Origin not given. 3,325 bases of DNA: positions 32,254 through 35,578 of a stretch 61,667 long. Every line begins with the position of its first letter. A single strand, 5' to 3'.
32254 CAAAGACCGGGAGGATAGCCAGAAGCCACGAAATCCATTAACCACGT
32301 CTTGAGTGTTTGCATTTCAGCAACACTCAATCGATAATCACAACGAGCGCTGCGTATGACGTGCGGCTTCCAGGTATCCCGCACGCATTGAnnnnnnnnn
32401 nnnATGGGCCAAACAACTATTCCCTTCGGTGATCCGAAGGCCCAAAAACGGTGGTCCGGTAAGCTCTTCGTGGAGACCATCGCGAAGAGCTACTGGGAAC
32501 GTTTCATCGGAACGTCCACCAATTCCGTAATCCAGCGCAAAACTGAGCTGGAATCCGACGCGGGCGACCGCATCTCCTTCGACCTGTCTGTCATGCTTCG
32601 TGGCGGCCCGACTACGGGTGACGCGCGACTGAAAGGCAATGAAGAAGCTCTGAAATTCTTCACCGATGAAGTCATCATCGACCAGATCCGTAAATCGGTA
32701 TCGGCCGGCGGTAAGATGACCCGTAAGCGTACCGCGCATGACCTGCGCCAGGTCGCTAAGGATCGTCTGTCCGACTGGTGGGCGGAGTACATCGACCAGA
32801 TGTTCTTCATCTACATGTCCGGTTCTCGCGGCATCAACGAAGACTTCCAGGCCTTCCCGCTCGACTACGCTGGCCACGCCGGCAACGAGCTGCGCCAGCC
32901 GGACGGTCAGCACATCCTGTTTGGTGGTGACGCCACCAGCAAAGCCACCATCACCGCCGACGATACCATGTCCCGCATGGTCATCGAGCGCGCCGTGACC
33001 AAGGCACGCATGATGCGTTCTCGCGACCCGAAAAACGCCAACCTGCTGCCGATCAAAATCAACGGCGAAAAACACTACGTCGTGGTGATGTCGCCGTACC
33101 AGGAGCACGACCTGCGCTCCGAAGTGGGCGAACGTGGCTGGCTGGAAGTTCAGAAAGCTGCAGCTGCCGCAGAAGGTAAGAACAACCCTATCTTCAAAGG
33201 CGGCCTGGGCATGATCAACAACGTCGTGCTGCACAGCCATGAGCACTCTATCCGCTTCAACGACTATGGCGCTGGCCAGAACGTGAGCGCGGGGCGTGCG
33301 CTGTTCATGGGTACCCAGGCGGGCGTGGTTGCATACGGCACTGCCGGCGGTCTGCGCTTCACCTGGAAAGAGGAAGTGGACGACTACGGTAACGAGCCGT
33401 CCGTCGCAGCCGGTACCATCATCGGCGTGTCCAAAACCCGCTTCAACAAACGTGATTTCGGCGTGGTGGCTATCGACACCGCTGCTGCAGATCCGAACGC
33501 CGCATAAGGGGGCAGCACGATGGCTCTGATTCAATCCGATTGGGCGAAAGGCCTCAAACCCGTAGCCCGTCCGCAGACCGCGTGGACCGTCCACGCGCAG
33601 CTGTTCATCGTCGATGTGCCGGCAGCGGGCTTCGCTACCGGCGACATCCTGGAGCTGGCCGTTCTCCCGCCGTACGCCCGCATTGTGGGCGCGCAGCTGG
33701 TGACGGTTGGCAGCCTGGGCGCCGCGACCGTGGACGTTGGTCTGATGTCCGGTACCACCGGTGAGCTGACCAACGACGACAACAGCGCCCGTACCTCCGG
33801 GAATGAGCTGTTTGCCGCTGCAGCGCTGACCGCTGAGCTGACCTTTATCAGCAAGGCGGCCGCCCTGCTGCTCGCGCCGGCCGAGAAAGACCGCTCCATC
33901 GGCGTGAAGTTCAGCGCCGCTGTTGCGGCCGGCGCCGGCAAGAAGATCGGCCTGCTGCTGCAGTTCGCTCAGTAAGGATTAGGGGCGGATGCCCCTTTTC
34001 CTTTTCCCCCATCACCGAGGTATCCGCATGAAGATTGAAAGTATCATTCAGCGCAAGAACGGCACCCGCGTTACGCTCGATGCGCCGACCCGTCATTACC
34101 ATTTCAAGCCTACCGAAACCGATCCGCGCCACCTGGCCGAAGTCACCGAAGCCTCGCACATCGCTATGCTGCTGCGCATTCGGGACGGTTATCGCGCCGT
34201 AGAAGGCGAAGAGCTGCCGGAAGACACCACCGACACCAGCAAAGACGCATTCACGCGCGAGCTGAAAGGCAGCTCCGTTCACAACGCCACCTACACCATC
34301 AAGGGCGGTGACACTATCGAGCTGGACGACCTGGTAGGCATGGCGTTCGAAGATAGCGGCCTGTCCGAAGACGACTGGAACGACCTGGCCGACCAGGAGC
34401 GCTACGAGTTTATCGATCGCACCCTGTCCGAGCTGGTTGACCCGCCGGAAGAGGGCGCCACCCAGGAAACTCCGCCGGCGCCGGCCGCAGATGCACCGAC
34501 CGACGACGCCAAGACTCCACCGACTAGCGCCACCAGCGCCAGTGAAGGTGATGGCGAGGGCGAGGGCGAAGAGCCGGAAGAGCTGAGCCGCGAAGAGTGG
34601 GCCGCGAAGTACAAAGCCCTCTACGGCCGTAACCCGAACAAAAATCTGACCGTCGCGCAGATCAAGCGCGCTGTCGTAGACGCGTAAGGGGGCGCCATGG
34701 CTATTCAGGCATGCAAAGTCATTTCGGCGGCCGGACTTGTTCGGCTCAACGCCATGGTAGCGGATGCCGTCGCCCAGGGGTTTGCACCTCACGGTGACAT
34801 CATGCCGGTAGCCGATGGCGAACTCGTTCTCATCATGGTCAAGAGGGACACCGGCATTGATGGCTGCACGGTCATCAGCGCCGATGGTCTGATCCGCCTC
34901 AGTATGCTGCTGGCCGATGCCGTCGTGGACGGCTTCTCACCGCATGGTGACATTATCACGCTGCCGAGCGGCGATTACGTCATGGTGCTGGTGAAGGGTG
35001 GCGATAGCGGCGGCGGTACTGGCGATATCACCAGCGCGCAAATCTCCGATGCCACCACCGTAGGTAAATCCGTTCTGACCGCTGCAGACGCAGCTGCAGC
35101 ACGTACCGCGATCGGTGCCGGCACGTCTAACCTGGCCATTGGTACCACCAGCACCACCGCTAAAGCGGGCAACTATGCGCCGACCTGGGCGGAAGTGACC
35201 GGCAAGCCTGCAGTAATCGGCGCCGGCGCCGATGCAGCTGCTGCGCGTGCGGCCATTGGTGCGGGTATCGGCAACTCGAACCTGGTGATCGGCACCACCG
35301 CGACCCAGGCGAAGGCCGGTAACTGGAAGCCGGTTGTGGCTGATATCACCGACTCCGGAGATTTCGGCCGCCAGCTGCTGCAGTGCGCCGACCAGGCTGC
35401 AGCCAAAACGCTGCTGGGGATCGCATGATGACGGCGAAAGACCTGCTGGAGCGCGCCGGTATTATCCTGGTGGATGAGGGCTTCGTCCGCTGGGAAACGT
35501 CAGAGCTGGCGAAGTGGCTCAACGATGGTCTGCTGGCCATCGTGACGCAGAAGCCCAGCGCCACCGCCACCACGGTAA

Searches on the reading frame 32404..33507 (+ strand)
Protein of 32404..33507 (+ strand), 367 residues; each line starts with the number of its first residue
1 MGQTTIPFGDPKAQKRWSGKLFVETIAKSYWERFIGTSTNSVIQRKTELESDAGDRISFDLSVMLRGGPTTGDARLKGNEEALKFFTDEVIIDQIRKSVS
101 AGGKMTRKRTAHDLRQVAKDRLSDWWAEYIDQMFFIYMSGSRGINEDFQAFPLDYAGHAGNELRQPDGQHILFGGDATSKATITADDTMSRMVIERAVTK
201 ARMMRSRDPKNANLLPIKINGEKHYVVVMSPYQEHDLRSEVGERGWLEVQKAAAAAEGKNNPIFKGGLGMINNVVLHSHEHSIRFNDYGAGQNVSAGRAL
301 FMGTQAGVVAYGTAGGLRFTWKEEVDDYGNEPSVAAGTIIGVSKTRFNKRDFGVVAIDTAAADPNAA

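Call 3: search_protein_families(library=pfam, proteins=[window:32404-33507:+], max_evalue=1)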
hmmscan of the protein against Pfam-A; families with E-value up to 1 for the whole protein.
window:32404-33507:+ (367 aa): 1 family
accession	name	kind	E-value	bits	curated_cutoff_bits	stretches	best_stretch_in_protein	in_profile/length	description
PF13252.12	Phage_capsid_3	-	8.9e-71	239.2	23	1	5-362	1-375/376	Phage capsid protein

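Call 4: search_protein_families(library=phrogs, proteins=[window:32404-33507:+], max_evalue=0.1)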
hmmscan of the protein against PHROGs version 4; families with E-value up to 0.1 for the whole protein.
window:32404-33507:+ (367 aa): 3 families
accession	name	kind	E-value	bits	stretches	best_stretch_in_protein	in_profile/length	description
phrog_334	-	head and packaging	1.1e-134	450.3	1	1-362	1-380/381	major head protein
phrog_13784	-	unknown function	9.1e-18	65.9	1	37-143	51-157/177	-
phrog_31117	-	unknown function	5e-05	24.6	1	295-361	36-108/110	-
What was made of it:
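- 32404..33507 (+): Major capsid protein gene, the proposed target message. Pfam Phage_capsid_3 E=9e-71; phrog_334 E=1e-134 (calls 3, 4).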

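Call 31: find_related_loci(query=window:32404-33507:+, collection=viral_contigs, flank=2500)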
Query window:32404-33507:+ (367 aa) in viral_contigs; peptide patterns used: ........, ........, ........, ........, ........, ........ (x = any residue, [..] = any of these).
59 stretches matched a pattern; 58 encode a relative of the query (tblastn E <= 1e-3); 58 distinct loci.
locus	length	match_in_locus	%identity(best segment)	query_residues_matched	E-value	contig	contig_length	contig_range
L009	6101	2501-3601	84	1-367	0e+0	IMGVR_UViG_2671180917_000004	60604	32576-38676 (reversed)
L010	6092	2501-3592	81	1-365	0e+0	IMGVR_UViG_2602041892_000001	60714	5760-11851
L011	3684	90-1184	79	1-366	0e+0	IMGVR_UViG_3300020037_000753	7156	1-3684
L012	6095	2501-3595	79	1-366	0e+0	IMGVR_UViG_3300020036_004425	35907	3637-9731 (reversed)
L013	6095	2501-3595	79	1-366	0e+0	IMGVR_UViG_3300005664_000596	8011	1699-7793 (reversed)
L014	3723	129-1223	77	1-366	0e+0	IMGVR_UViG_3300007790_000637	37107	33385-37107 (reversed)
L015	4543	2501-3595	73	1-366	0e+0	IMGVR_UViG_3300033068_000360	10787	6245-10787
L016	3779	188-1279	75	1-365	0e+0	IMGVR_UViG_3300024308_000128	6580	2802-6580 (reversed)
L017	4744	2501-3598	72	1-366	0e+0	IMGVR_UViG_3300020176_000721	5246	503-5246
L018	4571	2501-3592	71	1-364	0e+0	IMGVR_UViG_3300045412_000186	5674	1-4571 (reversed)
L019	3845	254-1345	71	1-364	0e+0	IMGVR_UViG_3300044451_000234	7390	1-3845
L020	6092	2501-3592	71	1-364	0e+0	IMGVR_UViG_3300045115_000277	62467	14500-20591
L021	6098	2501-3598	71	1-366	0e+0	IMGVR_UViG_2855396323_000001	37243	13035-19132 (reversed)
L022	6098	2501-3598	71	1-366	0e+0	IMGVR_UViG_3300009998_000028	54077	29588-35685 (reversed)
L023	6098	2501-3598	71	1-366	2e-178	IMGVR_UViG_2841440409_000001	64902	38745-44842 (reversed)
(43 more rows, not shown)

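Call 62: find_related_loci(query=window:32404-33507:+, collection=genome_contigs, flank=2500)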
Query window:32404-33507:+ (367 aa) in genome_contigs; peptide patterns used: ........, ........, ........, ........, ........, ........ (x = any residue, [..] = any of these).
154 stretches matched a pattern; 3 encode a relative of the query (tblastn E <= 1e-3); 3 distinct loci.
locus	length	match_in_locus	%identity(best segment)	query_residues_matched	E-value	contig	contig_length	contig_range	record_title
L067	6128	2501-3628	61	1-366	1e-157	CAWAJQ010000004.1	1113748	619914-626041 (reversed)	MAG: uncultured Alphaproteobacteria bacterium isolate MFD02416.bin.2.127 genome assembly, contig: contig_363, whole geno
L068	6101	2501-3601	56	1-367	2e-140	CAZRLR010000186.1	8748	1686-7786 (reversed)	MAG TPA_asm: uncultured Conexibacter sp. isolate binchicken_co105_183 genome assembly, contig: NODE_10604_length_8748_co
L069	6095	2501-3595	56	1-366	1e-138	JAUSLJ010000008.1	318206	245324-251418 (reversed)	MAG: Agitococcus sp. isolate E19_concoct.bin.145 E19_k141_399324, whole genome shotgun sequence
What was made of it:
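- Tried and rejected: The genome collection gave only 3 loci (call 62).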

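Call 63: find_related_loci(query=window:32404-33507:+, collection=metagenome_contigs, flank=2500)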
Query window:32404-33507:+ (367 aa) in metagenome_contigs; peptide patterns used: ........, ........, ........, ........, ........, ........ (x = any residue, [..] = any of these).
241 stretches matched a pattern; 47 encode a relative of the query (tblastn E <= 1e-3); 46 distinct loci.
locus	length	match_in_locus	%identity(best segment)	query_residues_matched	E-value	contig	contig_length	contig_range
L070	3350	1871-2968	76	1-367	0e+0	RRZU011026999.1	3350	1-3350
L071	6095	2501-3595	80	1-366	0e+0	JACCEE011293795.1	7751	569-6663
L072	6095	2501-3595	77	1-366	0e+0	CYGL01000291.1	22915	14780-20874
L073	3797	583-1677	76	1-366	0e+0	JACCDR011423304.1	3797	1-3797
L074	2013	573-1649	77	1-359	0e+0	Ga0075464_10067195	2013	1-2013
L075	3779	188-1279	75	1-365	0e+0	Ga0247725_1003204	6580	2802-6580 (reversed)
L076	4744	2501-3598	72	1-366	0e+0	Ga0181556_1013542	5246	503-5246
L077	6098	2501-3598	71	1-366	0e+0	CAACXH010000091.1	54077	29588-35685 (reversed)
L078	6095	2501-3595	75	1-366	0e+0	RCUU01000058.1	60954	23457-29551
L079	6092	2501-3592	68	3-367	1e-172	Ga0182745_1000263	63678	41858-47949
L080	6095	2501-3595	68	2-367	4e-171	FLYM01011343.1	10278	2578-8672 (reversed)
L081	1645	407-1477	69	8-364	0e+0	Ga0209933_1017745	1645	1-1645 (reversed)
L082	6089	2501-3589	68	1-364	4e-168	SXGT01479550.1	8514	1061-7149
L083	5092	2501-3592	65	1-365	2e-166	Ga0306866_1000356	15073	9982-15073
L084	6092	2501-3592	65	1-365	2e-165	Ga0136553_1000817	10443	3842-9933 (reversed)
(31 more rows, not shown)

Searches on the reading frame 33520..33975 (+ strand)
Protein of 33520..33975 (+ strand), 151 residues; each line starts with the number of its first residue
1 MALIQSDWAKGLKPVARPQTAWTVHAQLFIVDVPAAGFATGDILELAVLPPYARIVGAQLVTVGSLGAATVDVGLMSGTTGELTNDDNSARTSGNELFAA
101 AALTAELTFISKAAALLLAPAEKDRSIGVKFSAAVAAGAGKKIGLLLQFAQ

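Call 3: search_protein_families(library=pfam, proteins=[window:33520-33975:+], max_evalue=1)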
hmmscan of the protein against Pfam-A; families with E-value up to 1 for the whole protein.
window:33520-33975:+ (151 aa): 0 families

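Call 4: search_protein_families(library=phrogs, proteins=[window:33520-33975:+], max_evalue=0.1)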
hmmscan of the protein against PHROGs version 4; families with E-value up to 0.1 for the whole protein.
window:33520-33975:+ (151 aa): 3 families
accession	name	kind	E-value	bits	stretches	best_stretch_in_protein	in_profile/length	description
phrog_8455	-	head and packaging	4.6e-48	163.7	1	1-151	1-149/152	virion structural protein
phrog_486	-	head and packaging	0.00064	21.2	1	37-90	32-82/127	virion structural protein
phrog_2694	-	unknown function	0.037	15.4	1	42-106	21-85/120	-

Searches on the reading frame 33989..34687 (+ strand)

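Call 87: search_protein_families(library=phrogs, proteins=[window:33989-34687:+], max_evalue=0.001)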
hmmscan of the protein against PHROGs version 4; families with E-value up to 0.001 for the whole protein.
window:33989-34687:+ (232 aa): 3 families
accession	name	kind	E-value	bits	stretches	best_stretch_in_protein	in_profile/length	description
phrog_13934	-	unknown function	5.6e-59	201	1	14-232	1-215/217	-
phrog_32158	-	unknown function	2.9e-08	34.5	1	92-183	87-174/221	-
phrog_22765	-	unknown function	1.3e-06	29.5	1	16-75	17-82/183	-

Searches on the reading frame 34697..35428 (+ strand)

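Call 87: search_protein_families(library=phrogs, proteins=[window:34697-35428:+], max_evalue=0.001)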
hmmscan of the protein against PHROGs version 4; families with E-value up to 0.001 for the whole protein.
window:34697-35428:+ (243 aa): 5 families
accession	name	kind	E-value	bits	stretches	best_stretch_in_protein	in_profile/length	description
phrog_1954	-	head and packaging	7e-32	112.2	2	159-218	91-151/199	virion structural protein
phrog_5207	-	unknown function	5e-24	85.7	2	111-170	333-392/689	-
phrog_5711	-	head and packaging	2.1e-23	84.1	1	111-171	42-102/157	head fiber protein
phrog_8259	-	unknown function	1.8e-10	42.1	1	196-221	54-79/118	-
phrog_21017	-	unknown function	0.00085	20.6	1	159-191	57-89/143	-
